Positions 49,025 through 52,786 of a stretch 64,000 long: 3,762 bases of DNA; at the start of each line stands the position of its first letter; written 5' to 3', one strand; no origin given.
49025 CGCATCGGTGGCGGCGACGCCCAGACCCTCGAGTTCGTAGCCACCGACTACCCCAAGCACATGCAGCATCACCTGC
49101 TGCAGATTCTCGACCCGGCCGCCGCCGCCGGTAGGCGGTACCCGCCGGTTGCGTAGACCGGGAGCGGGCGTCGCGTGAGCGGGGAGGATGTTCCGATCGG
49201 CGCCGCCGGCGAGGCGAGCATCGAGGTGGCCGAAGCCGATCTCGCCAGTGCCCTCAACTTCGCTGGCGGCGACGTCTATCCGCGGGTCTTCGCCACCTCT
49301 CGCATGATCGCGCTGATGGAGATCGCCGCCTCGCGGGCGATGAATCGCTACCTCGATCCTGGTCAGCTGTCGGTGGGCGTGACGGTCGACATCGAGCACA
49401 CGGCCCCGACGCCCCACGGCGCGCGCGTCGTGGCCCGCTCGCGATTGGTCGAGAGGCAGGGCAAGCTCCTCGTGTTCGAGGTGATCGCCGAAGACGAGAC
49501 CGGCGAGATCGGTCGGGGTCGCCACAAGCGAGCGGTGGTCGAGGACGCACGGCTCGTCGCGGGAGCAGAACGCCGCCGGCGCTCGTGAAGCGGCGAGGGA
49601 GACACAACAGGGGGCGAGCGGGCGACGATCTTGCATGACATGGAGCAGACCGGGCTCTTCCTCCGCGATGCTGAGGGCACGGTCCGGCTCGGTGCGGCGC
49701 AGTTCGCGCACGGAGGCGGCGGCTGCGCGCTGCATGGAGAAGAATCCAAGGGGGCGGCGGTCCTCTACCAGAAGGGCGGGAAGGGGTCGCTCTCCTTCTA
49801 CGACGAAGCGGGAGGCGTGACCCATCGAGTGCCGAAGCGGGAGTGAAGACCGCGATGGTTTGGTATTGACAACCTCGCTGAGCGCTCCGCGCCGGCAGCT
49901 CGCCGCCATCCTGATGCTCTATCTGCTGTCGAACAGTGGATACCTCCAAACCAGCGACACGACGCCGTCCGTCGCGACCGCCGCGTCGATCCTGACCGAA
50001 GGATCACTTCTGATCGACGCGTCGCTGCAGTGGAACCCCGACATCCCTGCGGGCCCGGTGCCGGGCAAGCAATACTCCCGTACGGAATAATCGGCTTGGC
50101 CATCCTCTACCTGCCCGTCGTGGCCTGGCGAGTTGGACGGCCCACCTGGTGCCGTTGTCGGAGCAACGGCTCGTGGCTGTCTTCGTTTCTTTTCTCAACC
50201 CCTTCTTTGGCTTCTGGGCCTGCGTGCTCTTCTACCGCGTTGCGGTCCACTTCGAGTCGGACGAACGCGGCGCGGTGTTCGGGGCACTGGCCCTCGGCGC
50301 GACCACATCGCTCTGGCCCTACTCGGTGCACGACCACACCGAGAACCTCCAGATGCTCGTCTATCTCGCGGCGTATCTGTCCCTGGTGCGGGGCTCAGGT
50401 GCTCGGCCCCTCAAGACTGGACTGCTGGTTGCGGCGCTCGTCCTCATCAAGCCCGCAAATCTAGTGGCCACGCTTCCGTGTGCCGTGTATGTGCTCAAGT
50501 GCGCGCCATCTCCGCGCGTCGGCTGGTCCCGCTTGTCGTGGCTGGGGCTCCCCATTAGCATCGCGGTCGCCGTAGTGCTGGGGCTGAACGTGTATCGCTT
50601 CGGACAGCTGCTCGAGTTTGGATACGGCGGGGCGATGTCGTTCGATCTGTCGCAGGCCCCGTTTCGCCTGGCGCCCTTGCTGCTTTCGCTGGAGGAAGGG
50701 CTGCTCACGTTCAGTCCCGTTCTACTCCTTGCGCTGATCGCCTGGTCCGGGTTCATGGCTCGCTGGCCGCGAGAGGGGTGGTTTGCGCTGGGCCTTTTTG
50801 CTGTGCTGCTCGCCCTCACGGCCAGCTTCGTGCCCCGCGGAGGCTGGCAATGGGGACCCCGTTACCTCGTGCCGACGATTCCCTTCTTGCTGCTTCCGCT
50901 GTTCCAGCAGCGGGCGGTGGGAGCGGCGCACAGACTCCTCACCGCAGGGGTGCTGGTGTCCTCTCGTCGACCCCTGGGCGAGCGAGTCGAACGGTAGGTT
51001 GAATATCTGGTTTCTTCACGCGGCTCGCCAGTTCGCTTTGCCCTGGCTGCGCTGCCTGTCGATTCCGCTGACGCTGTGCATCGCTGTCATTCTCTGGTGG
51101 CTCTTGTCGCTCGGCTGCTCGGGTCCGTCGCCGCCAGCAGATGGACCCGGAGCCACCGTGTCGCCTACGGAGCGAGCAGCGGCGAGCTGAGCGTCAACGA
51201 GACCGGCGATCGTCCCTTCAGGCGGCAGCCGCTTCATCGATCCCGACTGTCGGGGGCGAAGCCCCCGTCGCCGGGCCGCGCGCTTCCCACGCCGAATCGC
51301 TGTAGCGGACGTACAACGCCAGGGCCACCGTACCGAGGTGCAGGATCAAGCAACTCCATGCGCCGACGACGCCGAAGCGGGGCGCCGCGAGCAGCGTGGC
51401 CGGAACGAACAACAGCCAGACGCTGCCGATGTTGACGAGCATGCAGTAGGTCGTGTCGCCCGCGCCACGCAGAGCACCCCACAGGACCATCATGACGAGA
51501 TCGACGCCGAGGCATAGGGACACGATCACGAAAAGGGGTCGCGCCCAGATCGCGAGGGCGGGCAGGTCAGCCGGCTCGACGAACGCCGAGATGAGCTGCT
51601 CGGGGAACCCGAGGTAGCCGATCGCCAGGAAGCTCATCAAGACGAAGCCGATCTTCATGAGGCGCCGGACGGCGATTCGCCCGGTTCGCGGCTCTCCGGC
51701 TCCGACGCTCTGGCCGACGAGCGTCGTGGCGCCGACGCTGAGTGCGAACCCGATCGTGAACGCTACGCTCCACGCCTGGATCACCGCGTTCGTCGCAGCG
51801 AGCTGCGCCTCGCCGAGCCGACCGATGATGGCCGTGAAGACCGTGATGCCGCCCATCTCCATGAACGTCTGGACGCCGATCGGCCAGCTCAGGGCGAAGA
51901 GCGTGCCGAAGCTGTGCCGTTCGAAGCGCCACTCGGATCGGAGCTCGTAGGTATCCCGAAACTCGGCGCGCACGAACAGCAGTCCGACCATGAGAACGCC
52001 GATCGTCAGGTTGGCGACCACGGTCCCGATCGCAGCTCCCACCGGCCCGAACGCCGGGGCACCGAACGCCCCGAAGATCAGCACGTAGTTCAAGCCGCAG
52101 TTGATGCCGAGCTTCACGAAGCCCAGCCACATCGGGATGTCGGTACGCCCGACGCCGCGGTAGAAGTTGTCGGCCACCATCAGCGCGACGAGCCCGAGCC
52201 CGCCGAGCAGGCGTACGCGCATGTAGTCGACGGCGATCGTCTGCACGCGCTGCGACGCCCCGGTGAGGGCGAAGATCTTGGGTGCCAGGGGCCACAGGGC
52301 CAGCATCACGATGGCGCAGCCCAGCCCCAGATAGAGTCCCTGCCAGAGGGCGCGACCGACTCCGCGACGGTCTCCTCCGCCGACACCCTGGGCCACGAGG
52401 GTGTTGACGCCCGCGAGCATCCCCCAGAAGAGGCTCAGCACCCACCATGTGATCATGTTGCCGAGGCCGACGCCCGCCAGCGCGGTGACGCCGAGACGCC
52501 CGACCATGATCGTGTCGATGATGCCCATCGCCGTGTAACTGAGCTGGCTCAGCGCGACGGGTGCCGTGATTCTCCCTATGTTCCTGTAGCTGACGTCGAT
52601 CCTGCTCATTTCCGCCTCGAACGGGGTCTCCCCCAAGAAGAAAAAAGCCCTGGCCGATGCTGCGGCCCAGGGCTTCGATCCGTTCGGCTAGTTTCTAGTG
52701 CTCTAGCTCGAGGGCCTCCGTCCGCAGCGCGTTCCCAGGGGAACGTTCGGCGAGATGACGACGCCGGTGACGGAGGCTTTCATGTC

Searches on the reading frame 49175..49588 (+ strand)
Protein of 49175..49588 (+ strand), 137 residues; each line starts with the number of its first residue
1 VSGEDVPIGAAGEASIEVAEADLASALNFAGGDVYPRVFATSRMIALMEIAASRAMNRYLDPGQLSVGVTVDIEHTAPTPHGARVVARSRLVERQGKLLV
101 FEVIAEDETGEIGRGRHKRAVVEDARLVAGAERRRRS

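Call 50: search_protein_families(library=pfam, proteins=[window:49175-49588:+], max_evalue=0.001)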
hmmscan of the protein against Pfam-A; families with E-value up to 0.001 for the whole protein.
window:49175-49588:+ (137 aa): 2 families
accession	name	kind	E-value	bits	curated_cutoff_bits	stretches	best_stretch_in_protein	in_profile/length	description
PF22636.2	FlK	-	2.3e-30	105.2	27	1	28-124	8-102/103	Fluoroacetyl-CoA-specific thioesterase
PF03061.28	4HBT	-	2.9e-09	37.5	20.6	1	44-111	9-76/79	Thioesterase superfamily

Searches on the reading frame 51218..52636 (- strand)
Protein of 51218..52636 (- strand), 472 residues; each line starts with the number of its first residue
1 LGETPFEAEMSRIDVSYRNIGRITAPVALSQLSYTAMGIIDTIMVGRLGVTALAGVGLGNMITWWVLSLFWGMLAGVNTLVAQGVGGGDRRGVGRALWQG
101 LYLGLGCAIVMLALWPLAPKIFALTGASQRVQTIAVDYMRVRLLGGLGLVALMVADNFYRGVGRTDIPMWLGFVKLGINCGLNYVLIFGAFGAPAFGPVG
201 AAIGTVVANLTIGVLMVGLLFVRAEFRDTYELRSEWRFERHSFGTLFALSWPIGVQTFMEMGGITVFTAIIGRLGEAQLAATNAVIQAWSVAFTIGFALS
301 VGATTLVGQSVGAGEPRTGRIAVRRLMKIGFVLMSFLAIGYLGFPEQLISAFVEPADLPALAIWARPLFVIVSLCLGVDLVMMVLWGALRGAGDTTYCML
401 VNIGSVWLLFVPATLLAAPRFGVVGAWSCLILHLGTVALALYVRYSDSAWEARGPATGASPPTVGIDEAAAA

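Call 50: search_protein_families(library=pfam, proteins=[window:51218-52636:-], max_evalue=0.001)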
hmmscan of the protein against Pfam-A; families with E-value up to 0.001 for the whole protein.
window:51218-52636:- (472 aa): 1 family
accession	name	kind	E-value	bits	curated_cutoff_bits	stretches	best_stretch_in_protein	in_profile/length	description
PF01554.23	MatE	-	4.8e-57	192.6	24.9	2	26-185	1-161/161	MatE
